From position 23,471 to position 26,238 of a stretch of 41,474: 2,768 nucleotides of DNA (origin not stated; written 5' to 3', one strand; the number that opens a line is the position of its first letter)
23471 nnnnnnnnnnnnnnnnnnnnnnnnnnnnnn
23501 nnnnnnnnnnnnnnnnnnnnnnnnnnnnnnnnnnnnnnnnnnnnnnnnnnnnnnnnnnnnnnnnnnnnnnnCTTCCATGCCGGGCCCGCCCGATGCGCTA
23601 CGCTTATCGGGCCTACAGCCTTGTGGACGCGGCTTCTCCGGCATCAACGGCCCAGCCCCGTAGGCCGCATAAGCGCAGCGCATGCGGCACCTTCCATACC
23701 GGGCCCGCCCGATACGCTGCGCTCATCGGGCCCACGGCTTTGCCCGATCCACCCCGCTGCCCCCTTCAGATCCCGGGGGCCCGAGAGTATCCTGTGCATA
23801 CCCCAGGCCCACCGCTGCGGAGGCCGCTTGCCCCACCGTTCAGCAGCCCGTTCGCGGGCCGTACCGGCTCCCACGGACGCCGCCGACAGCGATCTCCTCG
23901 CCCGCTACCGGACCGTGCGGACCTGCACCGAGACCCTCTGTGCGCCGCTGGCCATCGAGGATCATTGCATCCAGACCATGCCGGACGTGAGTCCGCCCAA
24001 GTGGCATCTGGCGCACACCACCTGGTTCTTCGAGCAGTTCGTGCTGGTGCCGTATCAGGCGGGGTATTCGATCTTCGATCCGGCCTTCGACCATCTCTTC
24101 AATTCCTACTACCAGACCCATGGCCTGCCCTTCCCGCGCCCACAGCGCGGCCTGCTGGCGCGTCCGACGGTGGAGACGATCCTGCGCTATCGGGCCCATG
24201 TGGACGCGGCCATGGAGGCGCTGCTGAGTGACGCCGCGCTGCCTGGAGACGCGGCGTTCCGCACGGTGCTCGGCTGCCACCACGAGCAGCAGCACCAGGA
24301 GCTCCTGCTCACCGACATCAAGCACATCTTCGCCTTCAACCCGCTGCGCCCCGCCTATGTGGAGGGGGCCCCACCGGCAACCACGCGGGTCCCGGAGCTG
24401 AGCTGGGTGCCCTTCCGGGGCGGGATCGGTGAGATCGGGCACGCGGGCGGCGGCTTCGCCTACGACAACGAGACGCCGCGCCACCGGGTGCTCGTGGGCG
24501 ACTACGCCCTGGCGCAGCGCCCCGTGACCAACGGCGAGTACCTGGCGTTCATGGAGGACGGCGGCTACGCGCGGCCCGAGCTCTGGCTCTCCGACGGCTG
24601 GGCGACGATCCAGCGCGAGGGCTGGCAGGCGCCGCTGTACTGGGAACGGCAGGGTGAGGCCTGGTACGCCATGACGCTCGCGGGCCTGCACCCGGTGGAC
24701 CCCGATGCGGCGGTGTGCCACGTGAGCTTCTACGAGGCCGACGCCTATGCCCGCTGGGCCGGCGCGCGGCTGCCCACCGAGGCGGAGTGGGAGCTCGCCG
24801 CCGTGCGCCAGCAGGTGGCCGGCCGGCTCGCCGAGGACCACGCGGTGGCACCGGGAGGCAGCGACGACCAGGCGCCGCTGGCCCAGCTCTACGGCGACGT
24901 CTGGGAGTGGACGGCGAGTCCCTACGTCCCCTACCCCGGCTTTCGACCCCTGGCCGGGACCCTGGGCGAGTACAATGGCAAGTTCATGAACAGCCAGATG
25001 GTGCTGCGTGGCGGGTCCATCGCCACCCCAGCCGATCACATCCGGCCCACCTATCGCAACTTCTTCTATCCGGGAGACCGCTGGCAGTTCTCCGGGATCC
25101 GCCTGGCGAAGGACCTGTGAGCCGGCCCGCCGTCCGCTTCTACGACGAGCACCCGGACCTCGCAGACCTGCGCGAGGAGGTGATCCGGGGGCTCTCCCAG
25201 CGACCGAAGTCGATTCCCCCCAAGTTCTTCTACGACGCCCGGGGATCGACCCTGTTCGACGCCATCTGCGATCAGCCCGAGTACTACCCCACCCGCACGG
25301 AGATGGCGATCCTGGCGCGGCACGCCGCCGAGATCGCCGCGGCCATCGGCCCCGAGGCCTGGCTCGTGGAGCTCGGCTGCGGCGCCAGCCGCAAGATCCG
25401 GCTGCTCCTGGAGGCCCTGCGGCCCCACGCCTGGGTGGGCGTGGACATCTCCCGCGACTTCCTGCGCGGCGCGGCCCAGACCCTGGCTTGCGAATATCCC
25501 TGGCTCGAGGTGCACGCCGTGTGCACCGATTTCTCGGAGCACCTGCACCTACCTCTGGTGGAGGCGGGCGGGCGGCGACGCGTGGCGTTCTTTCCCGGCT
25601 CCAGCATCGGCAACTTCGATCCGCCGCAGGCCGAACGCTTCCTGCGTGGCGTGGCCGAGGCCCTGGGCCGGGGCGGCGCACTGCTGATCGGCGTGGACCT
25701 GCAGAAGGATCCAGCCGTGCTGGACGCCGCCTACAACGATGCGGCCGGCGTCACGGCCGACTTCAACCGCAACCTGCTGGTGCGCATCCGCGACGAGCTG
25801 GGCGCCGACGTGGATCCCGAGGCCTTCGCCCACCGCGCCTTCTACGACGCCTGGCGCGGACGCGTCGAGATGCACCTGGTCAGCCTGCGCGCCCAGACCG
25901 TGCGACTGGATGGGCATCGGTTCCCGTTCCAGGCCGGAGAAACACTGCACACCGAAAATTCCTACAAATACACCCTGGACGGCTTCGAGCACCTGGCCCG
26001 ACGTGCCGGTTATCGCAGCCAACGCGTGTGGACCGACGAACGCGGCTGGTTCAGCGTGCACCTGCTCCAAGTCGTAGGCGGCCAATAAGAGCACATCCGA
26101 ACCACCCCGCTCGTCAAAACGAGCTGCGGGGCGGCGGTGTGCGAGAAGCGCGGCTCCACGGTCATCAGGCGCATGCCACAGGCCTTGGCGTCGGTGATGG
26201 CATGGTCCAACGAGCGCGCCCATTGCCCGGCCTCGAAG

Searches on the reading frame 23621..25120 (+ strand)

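Call 21: search_protein_families(library=pfam, proteins=[window:23621-25120:+], max_evalue=0.001)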
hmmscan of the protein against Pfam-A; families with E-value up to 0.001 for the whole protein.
window:23621-25120:+ (499 aa): 2 families
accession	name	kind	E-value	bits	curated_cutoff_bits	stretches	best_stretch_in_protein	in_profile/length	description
PF03781.23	FGE-sulfatase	-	3.7e-35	122.3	23.3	2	262-398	5-126/255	Sulfatase-modifying factor enzyme 1-like domain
PF12867.12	DinB_2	-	7e-07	30.2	24.8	1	96-226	2-125/128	DinB superfamily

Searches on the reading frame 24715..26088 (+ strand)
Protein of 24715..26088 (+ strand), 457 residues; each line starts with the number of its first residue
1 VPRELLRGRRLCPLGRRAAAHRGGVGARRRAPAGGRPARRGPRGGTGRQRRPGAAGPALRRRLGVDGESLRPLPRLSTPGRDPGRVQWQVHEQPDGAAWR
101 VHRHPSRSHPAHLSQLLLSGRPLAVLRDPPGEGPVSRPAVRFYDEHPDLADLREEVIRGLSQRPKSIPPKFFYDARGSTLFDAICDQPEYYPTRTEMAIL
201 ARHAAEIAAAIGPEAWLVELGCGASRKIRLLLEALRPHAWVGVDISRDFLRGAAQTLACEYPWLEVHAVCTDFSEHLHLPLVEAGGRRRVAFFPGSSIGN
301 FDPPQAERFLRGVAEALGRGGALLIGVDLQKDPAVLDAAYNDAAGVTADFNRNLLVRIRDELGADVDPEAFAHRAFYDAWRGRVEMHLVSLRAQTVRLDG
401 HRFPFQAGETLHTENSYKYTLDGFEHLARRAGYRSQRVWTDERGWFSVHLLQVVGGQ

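Call 21: search_protein_families(library=pfam, proteins=[window:24715-26088:+], max_evalue=0.001)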
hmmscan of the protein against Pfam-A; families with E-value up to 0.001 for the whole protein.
window:24715-26088:+ (457 aa): 3 families
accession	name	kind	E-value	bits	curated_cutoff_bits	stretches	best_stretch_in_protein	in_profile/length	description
PF10017.15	Methyltransf_33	-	1.1e-115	386.3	23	1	152-452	1-303/304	Histidine-specific methyltransferase, SAM-dependent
PF13649.12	Methyltransf_25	-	4.7e-07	30.9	27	1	218-321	2-97/97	Methyltransferase domain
PF08242.18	Methyltransf_12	-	0.00014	23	30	1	218-273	1-58/98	Methyltransferase domain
